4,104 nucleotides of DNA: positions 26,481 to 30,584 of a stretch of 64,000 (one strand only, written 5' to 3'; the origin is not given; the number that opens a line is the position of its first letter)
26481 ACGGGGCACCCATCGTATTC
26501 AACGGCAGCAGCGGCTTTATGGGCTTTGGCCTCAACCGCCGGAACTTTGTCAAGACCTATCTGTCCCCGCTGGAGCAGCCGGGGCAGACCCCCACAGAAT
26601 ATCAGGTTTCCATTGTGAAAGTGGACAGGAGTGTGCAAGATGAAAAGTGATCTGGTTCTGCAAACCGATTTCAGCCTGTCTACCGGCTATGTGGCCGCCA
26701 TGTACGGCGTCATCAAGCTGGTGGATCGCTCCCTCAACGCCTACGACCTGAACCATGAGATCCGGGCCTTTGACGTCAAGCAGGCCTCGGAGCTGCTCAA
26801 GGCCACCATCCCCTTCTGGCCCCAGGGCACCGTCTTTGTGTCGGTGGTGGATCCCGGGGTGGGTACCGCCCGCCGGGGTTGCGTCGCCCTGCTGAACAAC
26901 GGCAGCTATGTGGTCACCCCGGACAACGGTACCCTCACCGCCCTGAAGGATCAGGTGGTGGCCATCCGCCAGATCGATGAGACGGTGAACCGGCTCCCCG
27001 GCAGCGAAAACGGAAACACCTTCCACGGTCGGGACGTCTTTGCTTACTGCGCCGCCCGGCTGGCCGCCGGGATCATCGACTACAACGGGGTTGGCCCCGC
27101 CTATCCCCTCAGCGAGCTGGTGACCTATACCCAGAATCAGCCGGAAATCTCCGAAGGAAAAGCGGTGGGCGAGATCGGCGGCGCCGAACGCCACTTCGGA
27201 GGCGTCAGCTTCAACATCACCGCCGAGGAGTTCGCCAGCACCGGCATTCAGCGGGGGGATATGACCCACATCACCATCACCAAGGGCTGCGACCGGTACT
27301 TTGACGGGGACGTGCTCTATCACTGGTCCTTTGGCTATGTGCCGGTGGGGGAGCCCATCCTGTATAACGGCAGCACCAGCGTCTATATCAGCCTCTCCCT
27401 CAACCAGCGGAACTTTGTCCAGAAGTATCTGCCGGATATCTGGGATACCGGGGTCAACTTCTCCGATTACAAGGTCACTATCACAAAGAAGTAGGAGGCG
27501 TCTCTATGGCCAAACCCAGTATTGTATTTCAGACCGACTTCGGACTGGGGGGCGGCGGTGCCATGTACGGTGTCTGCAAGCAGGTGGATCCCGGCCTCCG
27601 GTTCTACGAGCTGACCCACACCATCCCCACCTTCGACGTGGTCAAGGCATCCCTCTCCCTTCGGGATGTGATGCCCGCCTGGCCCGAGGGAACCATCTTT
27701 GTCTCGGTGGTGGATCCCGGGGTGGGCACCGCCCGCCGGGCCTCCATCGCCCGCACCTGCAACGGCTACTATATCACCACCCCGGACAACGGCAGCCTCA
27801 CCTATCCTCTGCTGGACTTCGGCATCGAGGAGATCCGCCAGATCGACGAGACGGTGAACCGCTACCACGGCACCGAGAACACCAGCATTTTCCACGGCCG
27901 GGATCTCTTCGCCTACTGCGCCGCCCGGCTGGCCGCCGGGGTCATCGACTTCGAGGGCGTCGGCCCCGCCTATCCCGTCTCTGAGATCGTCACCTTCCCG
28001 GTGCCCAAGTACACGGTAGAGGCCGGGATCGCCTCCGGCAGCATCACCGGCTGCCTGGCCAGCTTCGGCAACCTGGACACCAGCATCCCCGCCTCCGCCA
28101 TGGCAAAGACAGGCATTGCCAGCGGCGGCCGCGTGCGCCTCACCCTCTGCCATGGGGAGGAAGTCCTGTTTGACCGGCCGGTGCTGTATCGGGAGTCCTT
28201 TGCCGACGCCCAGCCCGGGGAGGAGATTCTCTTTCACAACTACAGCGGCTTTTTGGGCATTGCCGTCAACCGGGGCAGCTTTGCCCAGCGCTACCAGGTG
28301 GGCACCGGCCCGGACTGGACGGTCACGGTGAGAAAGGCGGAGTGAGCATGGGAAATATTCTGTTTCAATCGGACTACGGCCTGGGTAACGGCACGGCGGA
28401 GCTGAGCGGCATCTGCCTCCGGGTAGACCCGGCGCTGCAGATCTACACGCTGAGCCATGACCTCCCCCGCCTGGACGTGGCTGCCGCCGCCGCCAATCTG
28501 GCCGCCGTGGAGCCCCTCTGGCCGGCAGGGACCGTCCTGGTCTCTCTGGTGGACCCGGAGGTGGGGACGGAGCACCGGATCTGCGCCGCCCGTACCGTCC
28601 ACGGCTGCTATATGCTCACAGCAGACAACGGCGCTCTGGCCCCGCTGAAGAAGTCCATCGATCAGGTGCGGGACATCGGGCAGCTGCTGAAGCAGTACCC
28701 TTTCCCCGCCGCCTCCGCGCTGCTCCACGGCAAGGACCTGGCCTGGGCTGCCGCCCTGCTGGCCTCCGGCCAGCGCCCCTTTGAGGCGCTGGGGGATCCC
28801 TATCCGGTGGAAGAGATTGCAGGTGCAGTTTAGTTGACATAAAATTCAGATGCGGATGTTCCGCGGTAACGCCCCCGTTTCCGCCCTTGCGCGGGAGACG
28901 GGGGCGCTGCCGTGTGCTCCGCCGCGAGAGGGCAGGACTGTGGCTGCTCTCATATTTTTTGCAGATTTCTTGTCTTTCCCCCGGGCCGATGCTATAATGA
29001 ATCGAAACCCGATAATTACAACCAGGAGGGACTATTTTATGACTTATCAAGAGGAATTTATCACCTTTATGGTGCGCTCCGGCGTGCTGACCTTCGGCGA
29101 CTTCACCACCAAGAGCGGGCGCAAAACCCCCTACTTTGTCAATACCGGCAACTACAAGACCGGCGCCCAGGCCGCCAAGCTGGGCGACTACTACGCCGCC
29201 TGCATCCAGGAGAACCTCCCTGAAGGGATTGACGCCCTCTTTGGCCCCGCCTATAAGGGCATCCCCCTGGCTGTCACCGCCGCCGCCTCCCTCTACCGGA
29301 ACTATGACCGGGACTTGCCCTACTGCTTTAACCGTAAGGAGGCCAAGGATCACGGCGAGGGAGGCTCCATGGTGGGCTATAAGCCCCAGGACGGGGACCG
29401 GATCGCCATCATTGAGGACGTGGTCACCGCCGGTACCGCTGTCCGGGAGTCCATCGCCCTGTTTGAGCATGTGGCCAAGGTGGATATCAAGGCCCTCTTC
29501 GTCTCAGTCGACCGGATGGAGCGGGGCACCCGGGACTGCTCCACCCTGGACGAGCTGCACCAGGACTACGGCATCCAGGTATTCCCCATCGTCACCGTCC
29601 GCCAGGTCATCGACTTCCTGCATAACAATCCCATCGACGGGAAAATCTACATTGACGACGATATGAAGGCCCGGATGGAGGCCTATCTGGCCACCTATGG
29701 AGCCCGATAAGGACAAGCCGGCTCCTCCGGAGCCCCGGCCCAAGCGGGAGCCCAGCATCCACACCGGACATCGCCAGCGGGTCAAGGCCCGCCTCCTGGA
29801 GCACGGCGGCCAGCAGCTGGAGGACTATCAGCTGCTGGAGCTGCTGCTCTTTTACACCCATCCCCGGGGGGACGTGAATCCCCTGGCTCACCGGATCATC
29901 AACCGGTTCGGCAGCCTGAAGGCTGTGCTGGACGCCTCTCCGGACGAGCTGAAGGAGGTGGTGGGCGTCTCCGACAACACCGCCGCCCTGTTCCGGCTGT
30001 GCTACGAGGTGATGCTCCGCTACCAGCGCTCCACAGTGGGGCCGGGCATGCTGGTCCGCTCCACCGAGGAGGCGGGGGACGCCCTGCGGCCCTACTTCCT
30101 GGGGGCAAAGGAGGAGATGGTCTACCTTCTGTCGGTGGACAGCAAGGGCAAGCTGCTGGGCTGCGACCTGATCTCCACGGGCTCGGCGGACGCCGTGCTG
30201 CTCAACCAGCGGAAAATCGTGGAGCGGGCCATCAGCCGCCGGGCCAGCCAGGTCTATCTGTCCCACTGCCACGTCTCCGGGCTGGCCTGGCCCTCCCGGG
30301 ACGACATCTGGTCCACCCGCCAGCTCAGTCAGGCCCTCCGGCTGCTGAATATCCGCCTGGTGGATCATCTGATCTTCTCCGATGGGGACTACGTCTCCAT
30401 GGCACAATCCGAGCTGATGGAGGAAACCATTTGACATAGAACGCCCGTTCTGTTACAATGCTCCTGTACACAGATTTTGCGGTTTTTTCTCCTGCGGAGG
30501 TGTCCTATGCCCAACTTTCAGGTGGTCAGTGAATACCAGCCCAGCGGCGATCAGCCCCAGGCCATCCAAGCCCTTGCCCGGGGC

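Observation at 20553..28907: GntR-controlled ECF importer in one operon with five tandem DUF62 (SAM hydrolase/halogenase-fold) paralogs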

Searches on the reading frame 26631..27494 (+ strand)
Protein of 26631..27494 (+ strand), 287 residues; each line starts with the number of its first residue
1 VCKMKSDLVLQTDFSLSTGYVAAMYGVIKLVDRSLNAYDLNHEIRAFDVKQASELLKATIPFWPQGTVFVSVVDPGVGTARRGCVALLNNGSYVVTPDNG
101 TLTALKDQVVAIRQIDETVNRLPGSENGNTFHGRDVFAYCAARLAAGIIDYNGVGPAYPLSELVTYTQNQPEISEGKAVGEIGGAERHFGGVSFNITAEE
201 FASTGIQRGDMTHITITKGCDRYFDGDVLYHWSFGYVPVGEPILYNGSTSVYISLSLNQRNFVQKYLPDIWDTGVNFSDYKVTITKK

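Call 3: search_protein_families(library=pfam, proteins=[window:26631-27494:+], max_evalue=0.01)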
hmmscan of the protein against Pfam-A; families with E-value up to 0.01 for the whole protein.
window:26631-27494:+ (287 aa): 2 families
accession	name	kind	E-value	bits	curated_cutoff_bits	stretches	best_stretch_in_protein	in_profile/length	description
PF01887.21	SAM_HAT_N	-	2.2e-44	151.2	26.3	1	8-150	1-140/145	SAM hydroxide adenosyltransferase N-terminal domain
PF20257.3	SAM_HAT_C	-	3.1e-08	34.3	25.5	1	188-266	8-75/84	SAM hydroxide adenosyltransferase C-terminal domain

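Call 4: search_protein_families(library=ncbifam, proteins=[window:26631-27494:+], max_evalue=0.01)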
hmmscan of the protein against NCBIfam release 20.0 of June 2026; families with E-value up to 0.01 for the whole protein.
window:26631-27494:+ (287 aa): 3 families
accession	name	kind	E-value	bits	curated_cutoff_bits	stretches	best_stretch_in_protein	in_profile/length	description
NF058624.1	RSAMHdlseTHET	equivalog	9.2e-31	107.3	350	1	12-196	7-185/250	(R)-S-adenosyl-L-methionine hydrolase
NF053629.1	RSAMPyrc0463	equivalog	7.5e-21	74.8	470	1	9-165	3-159/256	(R)-S-adenosyl-L-methionine hydrolase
TIGR04507.1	fluorinase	equivalog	2e-15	56.9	400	2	90-217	100-228/286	adenosyl-fluoride synthase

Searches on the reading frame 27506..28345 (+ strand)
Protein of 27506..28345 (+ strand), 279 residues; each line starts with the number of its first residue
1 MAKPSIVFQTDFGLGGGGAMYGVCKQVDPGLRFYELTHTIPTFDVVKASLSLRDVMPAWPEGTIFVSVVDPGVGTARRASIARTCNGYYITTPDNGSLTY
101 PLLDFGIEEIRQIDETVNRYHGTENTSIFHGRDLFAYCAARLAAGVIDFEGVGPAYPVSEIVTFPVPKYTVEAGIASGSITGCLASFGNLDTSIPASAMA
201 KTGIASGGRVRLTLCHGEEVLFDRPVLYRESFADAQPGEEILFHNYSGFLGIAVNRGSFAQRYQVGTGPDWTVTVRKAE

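Call 3: search_protein_families(library=pfam, proteins=[window:27506-28345:+], max_evalue=0.01)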
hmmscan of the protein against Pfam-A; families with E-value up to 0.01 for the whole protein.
window:27506-28345:+ (279 aa): 2 families
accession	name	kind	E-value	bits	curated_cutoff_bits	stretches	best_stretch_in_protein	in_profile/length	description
PF01887.21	SAM_HAT_N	-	3.8e-41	140.7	26.3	1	6-153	1-145/145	SAM hydroxide adenosyltransferase N-terminal domain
PF20257.3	SAM_HAT_C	-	6.1e-15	55.8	25.5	1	186-272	8-84/84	SAM hydroxide adenosyltransferase C-terminal domain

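Call 4: search_protein_families(library=ncbifam, proteins=[window:27506-28345:+], max_evalue=0.01)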
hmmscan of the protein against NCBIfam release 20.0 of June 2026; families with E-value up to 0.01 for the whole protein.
window:27506-28345:+ (279 aa): 3 families
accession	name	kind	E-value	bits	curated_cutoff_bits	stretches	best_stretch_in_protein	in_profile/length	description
NF058624.1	RSAMHdlseTHET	equivalog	1.9e-34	119.4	350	1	6-265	3-241/250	(R)-S-adenosyl-L-methionine hydrolase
NF053629.1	RSAMPyrc0463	equivalog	4.8e-27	95.1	470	1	6-165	2-161/256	(R)-S-adenosyl-L-methionine hydrolase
TIGR04507.1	fluorinase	equivalog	1.5e-22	80.3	400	2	87-274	102-284/286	adenosyl-fluoride synthase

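Call 20: search_solved_structures(query=window:27506-28345:+, max_evalue=0.001, show_alignments=2)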
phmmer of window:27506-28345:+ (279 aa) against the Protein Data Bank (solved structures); distinct sequences matched with E-value up to 0.001: 16.
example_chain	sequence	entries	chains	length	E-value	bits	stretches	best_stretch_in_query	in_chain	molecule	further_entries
2zbu_A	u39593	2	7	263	3.1e-33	118.7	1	6-269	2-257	Uncharacterized conserved protein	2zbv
7ccg_A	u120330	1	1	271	1.4e-31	113.2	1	1-273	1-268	DNA-directed RNA polymerase subunit delta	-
7xto_A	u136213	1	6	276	1.4e-27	100.1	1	6-275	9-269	soil bacterial derived chlorinase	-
2wr8_A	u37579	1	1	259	4.3e-27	98.5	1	6-166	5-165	PUTATIVE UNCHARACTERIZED PROTEIN PH0463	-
1wu8_A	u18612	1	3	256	5.6e-27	98.2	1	6-166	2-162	hypothetical protein PH0463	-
2q6o_A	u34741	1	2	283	6.7e-26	94.6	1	21-276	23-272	Hypothetical Protein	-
2q6i_A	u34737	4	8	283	9.3e-26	94.1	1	21-276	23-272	Hypothetical protein | chlorinase | Adenosyl-chloride synthase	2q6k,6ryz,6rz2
2q6l_A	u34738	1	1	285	4.6e-25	91.9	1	21-276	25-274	Hypothetical protein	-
2cw5_A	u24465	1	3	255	3.2e-22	82.5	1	6-261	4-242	Bacterial fluorinating enzyme homolog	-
5lmz_A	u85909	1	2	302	3.7e-21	79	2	83-269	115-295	Fluorinase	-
5b6i_A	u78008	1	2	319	4.7e-21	78.7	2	83-269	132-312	Fluorinase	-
2v7t_A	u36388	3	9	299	2.8e-20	76.2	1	80-270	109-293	5'-FLUORO-5'-DEOXYADENOSINE SYNTHASE | 5'-FLUORO-5'-DEOXY ADENOSINE SYNTHETASE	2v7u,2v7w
1rqp_A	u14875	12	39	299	1.7e-19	73.6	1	80-270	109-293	5'-fluoro-5'-deoxyadenosine synthase | 5'-FLUORO-5'-DEOXY-ADENOSINE SYNTHASE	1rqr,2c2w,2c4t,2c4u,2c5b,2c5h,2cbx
2v7x_A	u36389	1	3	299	1.7e-19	73.6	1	80-270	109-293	5'-FLUORO-5'-DEOXYADENOSINE SYNTHASE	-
2f4n_A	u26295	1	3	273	1.1e-17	67.7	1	7-143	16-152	Hypothetical protein MJ1651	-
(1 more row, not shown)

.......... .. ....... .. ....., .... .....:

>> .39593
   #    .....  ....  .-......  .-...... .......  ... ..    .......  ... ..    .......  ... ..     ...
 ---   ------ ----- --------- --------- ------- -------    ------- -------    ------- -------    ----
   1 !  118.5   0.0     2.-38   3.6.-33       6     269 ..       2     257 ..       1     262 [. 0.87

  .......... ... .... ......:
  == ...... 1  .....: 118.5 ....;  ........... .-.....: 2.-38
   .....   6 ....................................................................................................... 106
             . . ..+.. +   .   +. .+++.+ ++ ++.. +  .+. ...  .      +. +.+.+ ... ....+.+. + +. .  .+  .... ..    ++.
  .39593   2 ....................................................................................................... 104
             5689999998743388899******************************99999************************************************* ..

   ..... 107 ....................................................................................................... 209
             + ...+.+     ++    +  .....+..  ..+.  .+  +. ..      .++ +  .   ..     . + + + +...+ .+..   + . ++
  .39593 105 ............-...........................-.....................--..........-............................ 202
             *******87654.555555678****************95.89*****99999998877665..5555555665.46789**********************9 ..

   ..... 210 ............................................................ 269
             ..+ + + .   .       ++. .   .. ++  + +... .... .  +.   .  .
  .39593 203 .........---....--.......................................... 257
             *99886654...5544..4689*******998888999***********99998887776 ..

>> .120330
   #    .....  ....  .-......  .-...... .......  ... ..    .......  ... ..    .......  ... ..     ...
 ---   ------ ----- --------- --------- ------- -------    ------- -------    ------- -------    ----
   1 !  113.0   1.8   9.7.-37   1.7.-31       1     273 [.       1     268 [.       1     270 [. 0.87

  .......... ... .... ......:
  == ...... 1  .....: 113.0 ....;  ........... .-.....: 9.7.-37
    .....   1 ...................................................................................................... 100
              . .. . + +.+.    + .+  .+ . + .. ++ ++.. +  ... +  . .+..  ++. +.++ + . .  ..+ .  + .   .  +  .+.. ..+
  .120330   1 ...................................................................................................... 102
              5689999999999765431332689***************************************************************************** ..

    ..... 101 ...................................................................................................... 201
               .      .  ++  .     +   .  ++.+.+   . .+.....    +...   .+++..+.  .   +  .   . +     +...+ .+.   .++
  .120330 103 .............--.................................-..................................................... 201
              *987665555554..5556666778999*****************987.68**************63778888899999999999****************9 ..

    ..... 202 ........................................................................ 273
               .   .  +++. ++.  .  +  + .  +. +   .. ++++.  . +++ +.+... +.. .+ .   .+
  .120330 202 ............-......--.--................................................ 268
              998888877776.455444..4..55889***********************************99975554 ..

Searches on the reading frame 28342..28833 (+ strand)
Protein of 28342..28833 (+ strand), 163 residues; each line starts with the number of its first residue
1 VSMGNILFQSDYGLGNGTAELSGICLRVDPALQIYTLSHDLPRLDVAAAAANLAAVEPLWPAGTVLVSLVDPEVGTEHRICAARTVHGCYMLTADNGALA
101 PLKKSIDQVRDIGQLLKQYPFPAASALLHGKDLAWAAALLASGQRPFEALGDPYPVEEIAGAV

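Call 3: search_protein_families(library=pfam, proteins=[window:28342-28833:+], max_evalue=0.01)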
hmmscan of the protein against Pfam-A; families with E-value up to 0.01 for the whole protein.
window:28342-28833:+ (163 aa): 1 family
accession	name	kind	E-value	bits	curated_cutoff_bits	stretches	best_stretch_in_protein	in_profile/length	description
PF01887.21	SAM_HAT_N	-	4.2e-27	95.2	26.3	1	6-151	1-145/145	SAM hydroxide adenosyltransferase N-terminal domain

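Call 4: search_protein_families(library=ncbifam, proteins=[window:28342-28833:+], max_evalue=0.01)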
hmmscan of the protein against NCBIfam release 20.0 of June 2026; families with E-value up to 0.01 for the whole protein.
window:28342-28833:+ (163 aa): 3 families
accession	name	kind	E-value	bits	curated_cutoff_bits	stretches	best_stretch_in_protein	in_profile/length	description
NF058624.1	RSAMHdlseTHET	equivalog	1.6e-18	67.2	350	1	6-159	3-157/250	(R)-S-adenosyl-L-methionine hydrolase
NF053629.1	RSAMPyrc0463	equivalog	9.4e-10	38.5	470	1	8-159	4-157/256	(R)-S-adenosyl-L-methionine hydrolase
TIGR04507.1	fluorinase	equivalog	0.0037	16.7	400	1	17-87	9-79/286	adenosyl-fluoride synthase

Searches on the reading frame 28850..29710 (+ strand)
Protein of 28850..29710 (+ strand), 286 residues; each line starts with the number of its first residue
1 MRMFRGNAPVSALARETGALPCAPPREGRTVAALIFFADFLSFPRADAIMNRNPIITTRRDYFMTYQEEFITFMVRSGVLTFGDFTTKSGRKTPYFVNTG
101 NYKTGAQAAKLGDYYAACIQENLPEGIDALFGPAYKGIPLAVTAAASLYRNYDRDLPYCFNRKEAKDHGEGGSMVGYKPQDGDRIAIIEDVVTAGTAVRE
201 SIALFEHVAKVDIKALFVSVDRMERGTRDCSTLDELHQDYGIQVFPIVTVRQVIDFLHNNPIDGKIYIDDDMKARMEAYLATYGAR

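Call 3: search_protein_families(library=pfam, proteins=[window:28850-29710:+], max_evalue=0.01)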
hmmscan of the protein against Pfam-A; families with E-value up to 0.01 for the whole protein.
window:28850-29710:+ (286 aa): 1 family
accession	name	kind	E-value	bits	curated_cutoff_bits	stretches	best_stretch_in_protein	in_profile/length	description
PF00156.33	Pribosyltran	-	1.1e-09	38.2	26.3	1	101-229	4-133/158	Phosphoribosyl transferase domain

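Call 4: search_protein_families(library=ncbifam, proteins=[window:28850-29710:+], max_evalue=0.01)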
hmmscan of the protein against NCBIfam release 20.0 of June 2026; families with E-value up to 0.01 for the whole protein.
window:28850-29710:+ (286 aa): 8 families
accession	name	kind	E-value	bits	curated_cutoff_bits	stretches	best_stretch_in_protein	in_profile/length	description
TIGR00336.1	pyrE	equivalog_domain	2.3e-46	157.7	106.8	1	73-252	2-172/173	orotate phosphoribosyltransferase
TIGR01367.1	pyrE_Therm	equivalog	3e-10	40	150.25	1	76-226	8-148/187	orotate phosphoribosyltransferase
NF010382.0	PRK13809.1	equivalog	7.3e-09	35.3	208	1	69-258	12-186/210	orotate phosphoribosyltransferase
NF004034.0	PRK05500.1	equivalog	1.2e-08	34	656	1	69-259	289-462/478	bifunctional orotidine-5'-phosphate decarboxylase/orotate phosphoribosyltransferase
NF002620.0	PRK02277.1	subfamily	2.7e-06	27.2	115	1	122-221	82-179/201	orotate phosphoribosyltransferase-like protein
NF005592.0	PRK07322.1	subfamily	1.8e-05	24.2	143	0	114-166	40-86/180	adenine phosphoribosyltransferase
NF001729.0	PRK00455.1-3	equivalog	2.1e-05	24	245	1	109-213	59-158/231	orotate phosphoribosyltransferase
NF009211.0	PRK12560.1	equivalog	0.0054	16.5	188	0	121-229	46-160/187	adenine phosphoribosyltransferase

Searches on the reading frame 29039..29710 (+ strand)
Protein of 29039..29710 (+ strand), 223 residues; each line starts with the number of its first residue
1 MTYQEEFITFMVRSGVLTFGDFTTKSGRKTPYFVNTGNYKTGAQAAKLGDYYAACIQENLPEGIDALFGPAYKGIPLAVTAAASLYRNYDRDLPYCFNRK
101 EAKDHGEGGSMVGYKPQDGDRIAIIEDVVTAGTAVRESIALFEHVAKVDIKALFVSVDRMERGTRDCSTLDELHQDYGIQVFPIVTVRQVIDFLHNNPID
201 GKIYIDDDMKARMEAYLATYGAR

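Call 111: search_protein_families(library=pfam, proteins=[window:29039-29710:+], max_evalue=0.00001)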
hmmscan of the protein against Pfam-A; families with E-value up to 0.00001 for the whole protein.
window:29039-29710:+ (223 aa): 1 family
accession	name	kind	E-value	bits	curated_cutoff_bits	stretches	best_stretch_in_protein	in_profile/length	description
PF00156.33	Pribosyltran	-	5.9e-10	39.1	26.3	1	38-166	4-133/158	Phosphoribosyl transferase domain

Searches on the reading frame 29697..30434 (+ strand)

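Call 111: search_protein_families(library=pfam, proteins=[window:29697-30434:+], max_evalue=0.00001)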
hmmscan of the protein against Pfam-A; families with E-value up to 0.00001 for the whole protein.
window:29697-30434:+ (245 aa): 2 families
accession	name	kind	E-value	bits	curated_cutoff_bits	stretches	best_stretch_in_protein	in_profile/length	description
PF04002.20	RadC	-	4.2e-31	107.8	22.1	1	121-239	2-120/121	RadC-like JAB domain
PF20582.4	UPF0758_N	-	3.4e-07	30.7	27.1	1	27-95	8-75/77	UPF0758 N-terminal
